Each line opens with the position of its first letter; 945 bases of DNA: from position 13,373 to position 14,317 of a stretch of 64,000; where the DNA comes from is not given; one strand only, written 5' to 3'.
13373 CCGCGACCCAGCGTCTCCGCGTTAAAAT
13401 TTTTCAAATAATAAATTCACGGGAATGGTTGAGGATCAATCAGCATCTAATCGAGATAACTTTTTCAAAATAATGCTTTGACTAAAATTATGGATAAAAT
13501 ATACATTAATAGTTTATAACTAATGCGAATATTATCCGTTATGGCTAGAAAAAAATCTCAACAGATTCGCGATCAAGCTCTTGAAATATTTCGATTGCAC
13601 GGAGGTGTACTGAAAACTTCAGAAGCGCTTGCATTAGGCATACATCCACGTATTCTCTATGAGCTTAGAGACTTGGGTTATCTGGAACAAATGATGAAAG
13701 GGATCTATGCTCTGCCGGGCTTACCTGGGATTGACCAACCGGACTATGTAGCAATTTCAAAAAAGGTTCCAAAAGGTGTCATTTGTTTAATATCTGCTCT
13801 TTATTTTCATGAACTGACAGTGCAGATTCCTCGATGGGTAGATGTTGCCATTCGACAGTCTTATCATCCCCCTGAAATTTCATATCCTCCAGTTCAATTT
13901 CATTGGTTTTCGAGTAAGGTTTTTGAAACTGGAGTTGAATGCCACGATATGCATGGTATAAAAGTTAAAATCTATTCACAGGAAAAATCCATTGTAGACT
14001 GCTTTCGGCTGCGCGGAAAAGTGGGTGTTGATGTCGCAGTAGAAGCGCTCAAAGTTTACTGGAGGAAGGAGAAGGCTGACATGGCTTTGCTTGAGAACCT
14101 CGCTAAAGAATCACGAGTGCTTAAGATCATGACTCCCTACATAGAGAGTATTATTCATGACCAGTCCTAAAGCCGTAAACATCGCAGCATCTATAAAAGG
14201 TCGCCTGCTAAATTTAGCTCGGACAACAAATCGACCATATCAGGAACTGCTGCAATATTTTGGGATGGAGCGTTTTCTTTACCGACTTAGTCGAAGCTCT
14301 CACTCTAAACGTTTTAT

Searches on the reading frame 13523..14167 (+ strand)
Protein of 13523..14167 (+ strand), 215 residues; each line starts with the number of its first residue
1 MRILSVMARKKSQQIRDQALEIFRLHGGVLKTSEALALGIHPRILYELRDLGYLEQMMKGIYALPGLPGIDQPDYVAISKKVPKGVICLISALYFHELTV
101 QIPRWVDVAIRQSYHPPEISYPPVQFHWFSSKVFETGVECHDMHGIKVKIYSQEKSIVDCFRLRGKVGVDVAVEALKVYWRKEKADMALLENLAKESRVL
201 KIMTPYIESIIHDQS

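Call 3: search_protein_families(library=pfam, proteins=[window:13523-14167:+], max_evalue=0.1)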
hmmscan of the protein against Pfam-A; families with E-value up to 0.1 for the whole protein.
window:13523-14167:+ (215 aa): 1 family
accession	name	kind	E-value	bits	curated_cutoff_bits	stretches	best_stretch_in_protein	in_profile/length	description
PF13338.12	AbiEi_4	-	5.3e-08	33.3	25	1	18-65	2-49/49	Transcriptional regulator, AbiEi antitoxin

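Call 4: search_protein_families(library=ncbifam, proteins=[window:13523-14167:+], max_evalue=0.1)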
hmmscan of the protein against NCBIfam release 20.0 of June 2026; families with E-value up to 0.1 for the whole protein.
window:13523-14167:+ (215 aa): 1 family
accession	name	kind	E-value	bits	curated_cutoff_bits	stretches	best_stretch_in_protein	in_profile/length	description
TIGR02820.1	formald_GSH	equivalog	0.032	14.1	234.55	1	121-161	126-166/182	S-(hydroxymethyl)glutathione synthase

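Call 5: search_protein_families(library=padloc, proteins=[window:13523-14167:+], max_evalue=0.1)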
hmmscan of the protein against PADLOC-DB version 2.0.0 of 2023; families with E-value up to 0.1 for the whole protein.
window:13523-14167:+ (215 aa): 22 families
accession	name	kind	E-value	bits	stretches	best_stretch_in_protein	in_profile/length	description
PDLC02265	AbiEi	-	2.6e-63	211.4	1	16-210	4-197/198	AbiEi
PDLC02283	AbiEi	-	4.2e-61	204.2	1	16-210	6-200/201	AbiEi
PDLC02225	AbiEi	-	4.2e-59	197.6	1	15-213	6-197/198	AbiEi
PDLC02239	AbiEi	-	1.3e-43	147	1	31-210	13-193/195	AbiEi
PDLC02275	AbiEi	-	1.4e-32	111.2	1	24-210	7-183/184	AbiEi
PDLC02263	AbiEi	-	2.8e-30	103.9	1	5-209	39-243/244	AbiEi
PDLC02248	AbiEi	-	2e-29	100.7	1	18-202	6-189/198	AbiEi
PDLC02245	AbiEi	-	2.2e-28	97.2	1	47-210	30-193/194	AbiEi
PDLC02254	AbiEi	-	1.5e-21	74.9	1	28-209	16-194/197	AbiEi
PDLC02238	AbiEi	-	9.1e-18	62.7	1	52-201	25-169/180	AbiEi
PDLC02267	AbiEi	-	9.7e-14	49.4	1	43-164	39-155/252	AbiEi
PDLC02228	AbiEi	-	4.1e-12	43.8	1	7-127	23-135/216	AbiEi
PDLC02249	AbiEi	-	2.6e-10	38.4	1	21-162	10-143/184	AbiEi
PDLC02253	AbiEi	-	1.4e-09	36.1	1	19-115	7-100/112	AbiEi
PDLC02262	AbiEi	-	4e-09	34.3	1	43-199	39-194/206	AbiEi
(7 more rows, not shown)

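Call 73: search_solved_structures(query=window:13523-14167:+, max_evalue=0.01, show_alignments=2)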
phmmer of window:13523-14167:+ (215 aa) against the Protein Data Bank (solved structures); distinct sequences matched with E-value up to 0.01: 2.
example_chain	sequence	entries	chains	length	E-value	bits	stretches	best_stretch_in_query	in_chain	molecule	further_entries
9hlo_A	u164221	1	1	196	1.2e-13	54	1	19-204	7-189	Abortive infection protein AbiGI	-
6y8q_A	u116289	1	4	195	1.3e-13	53.9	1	20-204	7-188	Abortive phage infection protein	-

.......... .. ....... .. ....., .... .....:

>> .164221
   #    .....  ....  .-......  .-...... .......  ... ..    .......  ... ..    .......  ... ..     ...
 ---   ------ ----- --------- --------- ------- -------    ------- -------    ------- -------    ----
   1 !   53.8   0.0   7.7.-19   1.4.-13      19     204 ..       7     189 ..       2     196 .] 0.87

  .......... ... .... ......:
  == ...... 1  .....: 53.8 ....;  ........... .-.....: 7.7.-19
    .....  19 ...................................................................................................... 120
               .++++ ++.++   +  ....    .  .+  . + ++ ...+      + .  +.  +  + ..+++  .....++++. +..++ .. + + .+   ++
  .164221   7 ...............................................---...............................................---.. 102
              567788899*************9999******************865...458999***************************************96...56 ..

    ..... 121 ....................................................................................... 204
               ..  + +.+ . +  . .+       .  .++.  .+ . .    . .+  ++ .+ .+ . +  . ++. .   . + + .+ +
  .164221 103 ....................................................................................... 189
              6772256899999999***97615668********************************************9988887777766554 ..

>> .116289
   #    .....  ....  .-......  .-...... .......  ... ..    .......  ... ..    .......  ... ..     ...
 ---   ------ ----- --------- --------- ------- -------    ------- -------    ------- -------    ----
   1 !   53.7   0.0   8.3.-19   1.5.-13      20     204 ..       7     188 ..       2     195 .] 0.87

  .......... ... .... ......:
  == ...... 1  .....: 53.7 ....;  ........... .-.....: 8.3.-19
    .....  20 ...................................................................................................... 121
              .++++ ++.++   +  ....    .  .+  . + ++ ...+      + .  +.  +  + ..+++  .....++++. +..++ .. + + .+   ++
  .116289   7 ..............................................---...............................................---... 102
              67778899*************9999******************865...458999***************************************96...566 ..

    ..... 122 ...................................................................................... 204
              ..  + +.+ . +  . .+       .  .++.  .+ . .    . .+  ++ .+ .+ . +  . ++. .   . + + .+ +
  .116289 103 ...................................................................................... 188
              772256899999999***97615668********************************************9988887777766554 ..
